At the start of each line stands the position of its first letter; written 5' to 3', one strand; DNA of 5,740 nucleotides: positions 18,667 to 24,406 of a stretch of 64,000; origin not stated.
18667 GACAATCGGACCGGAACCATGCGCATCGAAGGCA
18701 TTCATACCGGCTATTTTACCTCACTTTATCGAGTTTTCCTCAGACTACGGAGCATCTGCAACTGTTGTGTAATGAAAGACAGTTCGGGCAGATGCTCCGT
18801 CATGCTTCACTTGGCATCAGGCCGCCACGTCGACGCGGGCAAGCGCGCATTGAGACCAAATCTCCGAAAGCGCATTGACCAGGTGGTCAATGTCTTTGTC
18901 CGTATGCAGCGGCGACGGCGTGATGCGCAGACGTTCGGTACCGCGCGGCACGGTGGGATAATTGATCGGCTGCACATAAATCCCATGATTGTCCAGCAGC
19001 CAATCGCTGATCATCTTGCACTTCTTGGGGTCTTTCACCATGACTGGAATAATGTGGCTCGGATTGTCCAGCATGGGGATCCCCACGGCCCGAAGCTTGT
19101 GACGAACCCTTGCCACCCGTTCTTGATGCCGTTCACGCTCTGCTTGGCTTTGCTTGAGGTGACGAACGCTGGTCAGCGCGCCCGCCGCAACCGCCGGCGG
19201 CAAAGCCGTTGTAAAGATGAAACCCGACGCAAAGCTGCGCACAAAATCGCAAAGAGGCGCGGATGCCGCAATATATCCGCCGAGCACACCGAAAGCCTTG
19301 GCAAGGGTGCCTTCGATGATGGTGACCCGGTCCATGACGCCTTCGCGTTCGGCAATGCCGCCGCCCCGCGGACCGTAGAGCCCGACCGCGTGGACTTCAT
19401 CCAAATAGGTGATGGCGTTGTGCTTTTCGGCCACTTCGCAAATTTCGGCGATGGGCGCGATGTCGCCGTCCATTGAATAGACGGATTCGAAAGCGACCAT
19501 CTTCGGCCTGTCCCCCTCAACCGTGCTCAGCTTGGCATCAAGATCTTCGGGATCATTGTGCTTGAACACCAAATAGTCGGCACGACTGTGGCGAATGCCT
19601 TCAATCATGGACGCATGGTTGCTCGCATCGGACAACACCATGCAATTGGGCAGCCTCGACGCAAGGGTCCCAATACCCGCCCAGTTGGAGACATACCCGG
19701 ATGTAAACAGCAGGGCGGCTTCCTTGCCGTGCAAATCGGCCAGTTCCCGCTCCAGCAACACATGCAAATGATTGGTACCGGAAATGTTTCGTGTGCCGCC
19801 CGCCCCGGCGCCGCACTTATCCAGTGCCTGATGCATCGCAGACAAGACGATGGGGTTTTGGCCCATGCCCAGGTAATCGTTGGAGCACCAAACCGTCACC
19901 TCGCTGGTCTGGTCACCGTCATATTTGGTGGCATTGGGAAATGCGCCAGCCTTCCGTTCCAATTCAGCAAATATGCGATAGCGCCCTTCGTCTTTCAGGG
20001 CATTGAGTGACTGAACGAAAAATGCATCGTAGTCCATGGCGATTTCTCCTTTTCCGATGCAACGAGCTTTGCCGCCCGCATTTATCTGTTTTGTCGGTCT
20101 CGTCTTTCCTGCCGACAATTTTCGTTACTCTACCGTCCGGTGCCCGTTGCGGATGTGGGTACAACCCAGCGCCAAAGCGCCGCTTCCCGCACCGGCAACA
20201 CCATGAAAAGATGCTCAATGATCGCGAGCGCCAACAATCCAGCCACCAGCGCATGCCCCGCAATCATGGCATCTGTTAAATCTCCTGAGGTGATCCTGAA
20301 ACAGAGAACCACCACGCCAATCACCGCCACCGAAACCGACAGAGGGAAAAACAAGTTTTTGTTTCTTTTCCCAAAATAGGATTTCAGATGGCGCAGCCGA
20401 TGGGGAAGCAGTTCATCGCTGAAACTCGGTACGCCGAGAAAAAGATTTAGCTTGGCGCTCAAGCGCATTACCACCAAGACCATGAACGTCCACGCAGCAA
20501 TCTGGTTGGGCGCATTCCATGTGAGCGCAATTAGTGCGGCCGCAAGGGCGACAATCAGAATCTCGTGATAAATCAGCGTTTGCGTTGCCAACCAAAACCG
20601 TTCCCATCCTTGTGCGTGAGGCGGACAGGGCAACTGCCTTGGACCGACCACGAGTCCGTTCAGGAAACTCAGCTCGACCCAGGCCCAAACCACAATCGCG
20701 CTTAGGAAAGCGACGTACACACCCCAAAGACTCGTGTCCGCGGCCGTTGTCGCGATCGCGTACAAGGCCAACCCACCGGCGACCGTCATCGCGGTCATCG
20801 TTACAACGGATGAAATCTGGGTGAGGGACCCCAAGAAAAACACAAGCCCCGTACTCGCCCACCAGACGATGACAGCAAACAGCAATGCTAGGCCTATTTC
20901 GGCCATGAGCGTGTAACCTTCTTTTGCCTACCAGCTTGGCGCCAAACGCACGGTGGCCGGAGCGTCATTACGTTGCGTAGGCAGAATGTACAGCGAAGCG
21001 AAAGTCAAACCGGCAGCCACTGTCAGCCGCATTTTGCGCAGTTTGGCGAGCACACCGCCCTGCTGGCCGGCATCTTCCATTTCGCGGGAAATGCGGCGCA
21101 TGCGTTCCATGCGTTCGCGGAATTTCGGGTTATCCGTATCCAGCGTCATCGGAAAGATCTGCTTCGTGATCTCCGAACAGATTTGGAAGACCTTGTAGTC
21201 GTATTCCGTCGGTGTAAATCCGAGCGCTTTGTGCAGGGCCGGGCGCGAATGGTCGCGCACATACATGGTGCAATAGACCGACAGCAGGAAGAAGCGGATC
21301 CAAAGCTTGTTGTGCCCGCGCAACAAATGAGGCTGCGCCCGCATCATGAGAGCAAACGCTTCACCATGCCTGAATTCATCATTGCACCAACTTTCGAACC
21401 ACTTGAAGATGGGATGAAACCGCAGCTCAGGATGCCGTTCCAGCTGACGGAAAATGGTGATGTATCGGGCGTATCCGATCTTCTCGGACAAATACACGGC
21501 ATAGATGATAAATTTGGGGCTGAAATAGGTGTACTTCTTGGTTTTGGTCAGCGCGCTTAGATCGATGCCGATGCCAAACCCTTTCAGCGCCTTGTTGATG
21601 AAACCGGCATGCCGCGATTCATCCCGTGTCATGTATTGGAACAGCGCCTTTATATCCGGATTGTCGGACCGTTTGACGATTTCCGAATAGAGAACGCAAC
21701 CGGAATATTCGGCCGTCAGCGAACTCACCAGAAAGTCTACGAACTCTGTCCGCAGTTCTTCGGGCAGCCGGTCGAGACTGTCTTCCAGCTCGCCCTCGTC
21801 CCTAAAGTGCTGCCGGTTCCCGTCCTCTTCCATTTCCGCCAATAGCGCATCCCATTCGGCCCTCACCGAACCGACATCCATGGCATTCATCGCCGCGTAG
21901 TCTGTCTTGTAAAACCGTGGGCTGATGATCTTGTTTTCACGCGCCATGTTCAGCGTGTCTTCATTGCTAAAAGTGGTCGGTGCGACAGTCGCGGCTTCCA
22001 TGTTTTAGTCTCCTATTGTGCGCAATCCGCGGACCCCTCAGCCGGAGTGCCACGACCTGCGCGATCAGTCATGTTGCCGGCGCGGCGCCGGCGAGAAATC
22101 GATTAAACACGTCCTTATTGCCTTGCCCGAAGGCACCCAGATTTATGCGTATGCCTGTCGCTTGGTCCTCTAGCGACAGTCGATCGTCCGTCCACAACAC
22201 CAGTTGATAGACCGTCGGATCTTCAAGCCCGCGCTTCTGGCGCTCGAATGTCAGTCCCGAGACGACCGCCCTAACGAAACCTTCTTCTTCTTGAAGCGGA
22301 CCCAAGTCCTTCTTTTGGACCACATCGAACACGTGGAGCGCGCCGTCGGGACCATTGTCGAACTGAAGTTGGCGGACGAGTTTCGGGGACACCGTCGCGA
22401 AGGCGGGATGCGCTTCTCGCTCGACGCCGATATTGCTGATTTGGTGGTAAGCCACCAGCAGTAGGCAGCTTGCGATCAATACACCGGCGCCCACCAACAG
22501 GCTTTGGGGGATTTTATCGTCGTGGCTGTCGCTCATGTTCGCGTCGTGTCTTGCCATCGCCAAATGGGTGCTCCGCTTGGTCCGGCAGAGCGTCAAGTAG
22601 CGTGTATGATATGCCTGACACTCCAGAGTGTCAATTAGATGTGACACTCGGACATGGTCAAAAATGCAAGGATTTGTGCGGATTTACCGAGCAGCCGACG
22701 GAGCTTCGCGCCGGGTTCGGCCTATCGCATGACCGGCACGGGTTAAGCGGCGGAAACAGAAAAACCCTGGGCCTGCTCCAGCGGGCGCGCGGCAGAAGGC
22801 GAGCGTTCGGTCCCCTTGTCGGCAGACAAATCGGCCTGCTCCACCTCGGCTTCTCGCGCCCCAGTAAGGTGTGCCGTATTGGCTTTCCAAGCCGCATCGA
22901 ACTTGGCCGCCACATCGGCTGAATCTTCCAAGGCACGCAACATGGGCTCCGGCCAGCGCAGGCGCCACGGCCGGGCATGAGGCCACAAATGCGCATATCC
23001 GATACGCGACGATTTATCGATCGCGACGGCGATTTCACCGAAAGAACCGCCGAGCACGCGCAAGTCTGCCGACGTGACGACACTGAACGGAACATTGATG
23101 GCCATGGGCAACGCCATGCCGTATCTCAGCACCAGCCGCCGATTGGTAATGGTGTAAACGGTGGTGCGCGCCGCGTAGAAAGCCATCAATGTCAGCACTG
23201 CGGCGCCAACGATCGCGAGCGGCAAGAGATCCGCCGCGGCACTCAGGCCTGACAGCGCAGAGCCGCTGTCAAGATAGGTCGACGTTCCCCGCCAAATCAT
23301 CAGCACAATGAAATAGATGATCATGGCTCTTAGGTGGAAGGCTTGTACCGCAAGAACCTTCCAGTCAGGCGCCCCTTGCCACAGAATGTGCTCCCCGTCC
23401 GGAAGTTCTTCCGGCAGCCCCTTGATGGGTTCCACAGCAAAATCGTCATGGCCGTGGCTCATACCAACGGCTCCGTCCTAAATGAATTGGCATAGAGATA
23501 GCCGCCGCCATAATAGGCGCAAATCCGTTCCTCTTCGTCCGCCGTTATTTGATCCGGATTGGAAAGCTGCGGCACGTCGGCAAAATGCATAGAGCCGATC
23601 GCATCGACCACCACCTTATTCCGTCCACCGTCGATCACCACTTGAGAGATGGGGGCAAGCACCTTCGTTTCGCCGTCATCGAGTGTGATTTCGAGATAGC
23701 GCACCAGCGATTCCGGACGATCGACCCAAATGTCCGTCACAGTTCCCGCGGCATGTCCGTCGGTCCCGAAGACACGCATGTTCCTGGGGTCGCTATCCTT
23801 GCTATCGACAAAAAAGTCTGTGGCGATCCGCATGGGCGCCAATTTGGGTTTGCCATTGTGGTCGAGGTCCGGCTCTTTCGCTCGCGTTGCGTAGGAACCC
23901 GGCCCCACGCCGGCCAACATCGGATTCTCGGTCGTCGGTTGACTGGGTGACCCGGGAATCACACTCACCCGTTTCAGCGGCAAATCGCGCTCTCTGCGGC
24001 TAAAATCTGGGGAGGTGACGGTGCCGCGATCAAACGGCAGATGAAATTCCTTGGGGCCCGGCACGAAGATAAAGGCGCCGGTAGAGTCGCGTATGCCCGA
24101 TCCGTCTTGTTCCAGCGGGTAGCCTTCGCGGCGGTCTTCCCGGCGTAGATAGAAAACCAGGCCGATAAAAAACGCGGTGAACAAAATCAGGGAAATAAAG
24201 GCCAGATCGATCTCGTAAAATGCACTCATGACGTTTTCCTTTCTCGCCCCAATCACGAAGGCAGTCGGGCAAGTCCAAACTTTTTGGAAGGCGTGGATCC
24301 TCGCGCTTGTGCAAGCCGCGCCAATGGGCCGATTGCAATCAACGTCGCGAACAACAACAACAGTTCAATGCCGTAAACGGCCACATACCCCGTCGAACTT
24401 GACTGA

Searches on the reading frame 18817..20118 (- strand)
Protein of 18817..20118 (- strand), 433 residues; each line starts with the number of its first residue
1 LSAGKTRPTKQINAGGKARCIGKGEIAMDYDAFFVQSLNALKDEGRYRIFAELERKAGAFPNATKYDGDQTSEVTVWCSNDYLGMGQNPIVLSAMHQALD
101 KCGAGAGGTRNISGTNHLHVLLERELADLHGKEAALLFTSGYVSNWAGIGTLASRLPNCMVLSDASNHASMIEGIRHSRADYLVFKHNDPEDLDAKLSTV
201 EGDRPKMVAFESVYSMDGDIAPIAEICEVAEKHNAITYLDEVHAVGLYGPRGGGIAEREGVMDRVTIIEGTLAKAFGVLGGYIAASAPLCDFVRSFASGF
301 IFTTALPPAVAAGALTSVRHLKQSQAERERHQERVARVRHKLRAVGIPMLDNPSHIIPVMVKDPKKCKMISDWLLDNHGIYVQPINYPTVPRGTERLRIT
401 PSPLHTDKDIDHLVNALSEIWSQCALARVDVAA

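Call 79: search_protein_families(library=pfam, proteins=[window:18817-20118:-], max_evalue=0.00001)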
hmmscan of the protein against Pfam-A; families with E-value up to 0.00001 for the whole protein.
window:18817-20118:- (433 aa): 2 families
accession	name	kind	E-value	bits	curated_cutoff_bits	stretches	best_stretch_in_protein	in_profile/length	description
PF00155.27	Aminotran_1_2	-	4.2e-75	253.6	19.7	1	73-417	2-361/361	Aminotransferase class I and II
PF01053.26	Cys_Met_Meta_PP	-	9.2e-06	24.9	27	0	116-246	51-179/381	Cys/Met metabolism PLP-dependent enzyme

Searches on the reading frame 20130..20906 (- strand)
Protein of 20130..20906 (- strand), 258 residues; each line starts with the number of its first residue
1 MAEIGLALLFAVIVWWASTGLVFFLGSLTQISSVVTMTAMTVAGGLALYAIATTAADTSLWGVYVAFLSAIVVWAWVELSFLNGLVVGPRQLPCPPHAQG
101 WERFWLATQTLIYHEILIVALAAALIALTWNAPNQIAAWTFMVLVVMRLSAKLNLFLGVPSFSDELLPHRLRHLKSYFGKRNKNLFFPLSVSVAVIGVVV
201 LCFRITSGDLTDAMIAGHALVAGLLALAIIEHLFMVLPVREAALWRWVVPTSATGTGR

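Call 12: search_protein_families(library=pfam, proteins=[window:20130-20906:-], max_evalue=0.0001)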
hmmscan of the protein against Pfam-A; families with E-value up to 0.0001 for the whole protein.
window:20130-20906:- (258 aa): 1 family
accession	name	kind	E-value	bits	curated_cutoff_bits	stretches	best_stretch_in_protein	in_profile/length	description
PF12291.15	DUF3623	-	7.5e-90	301.1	27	1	1-253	1-253/256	Protein of unknown function (DUF3623)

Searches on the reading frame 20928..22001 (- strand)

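Call 12: search_protein_families(library=pfam, proteins=[window:20928-22001:-], max_evalue=0.0001)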
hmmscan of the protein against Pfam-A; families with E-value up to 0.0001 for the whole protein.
window:20928-22001:- (357 aa): 1 family
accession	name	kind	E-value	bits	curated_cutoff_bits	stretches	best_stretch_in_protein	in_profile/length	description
PF02915.23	Rubrerythrin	-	1.1e-34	120.2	22.8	1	89-219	1-136/137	Rubrerythrin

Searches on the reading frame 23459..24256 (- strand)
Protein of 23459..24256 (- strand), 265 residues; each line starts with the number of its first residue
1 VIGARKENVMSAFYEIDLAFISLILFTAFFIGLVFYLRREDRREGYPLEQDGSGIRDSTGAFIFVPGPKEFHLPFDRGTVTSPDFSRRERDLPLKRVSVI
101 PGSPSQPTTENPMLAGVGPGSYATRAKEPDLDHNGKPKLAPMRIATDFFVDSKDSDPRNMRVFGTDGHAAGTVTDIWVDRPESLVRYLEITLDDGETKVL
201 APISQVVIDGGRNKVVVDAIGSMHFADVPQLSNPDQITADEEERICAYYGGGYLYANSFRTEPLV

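Call 12: search_protein_families(library=pfam, proteins=[window:23459-24256:-], max_evalue=0.0001)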
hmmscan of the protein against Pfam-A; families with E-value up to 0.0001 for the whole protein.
window:23459-24256:- (265 aa): 2 families
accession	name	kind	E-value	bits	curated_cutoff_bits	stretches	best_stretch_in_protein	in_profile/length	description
PF03967.18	PRCH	-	1e-44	152.3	27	1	13-144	4-134/134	Photosynthetic reaction centre, H-chain N-terminal region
PF05239.21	PRC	-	3.3e-12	46.7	21.2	1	153-221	5-75/78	PRC-barrel domain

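Call 25: find_homologous_proteins(query=window:23459-24256:-, max_evalue=1e-40)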
Query window:23459-24256:- (265 aa): 2468 proteins with E <= 1e-40 among 3320 candidates; the best 120 are listed.
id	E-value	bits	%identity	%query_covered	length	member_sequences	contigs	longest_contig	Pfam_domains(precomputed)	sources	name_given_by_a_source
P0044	2.0e-169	580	100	97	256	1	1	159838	PF05239.22,PF03967.19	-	-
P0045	2.1e-101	357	65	95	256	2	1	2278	PF05239.22,PF03967.19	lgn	-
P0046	1.7e-91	324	57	97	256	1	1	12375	PF05239.22,PF03967.19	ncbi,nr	ncbi:MAG: photosynthetic reaction center subunit H [Rhodospirillaceae bacterium]|nr:photosynthetic r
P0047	2.0e-88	314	59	97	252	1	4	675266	PF05239.22,PF03967.19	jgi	jgi:photosynthetic reaction center H subunit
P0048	5.3e-88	313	57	96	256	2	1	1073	PF05239.22,PF03967.19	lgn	-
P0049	8.7e-88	312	58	96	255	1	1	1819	PF05239.22,PF03967.19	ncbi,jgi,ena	jgi:photosynthetic reaction center H subunit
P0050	8.8e-88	312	57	96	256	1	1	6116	PF05239.22,PF03967.19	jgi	jgi:photosynthetic reaction center H subunit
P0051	1.2e-87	312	57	97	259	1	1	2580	PF05239.22,PF03967.19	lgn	-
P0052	3.0e-87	311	58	97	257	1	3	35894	PF05239.22,PF03967.19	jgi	jgi:photosynthetic reaction center H subunit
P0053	4.5e-87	310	56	96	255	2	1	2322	PF05239.22,PF03967.19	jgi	jgi:photosynthetic reaction center H subunit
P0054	1.3e-86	308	59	95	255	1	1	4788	PF05239.22,PF03967.19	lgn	-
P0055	2.6e-86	307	58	95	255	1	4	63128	PF05239.22,PF03967.19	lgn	-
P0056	7.5e-86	306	58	97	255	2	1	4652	PF05239.22,PF03967.19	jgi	-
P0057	2.0e-84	301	56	94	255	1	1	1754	PF05239.22,PF03967.19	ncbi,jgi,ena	jgi:photosynthetic reaction center H subunit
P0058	2.7e-84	301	59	87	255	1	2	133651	PF05239.22,PF03967.19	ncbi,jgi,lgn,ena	jgi:photosynthetic reaction center H subunit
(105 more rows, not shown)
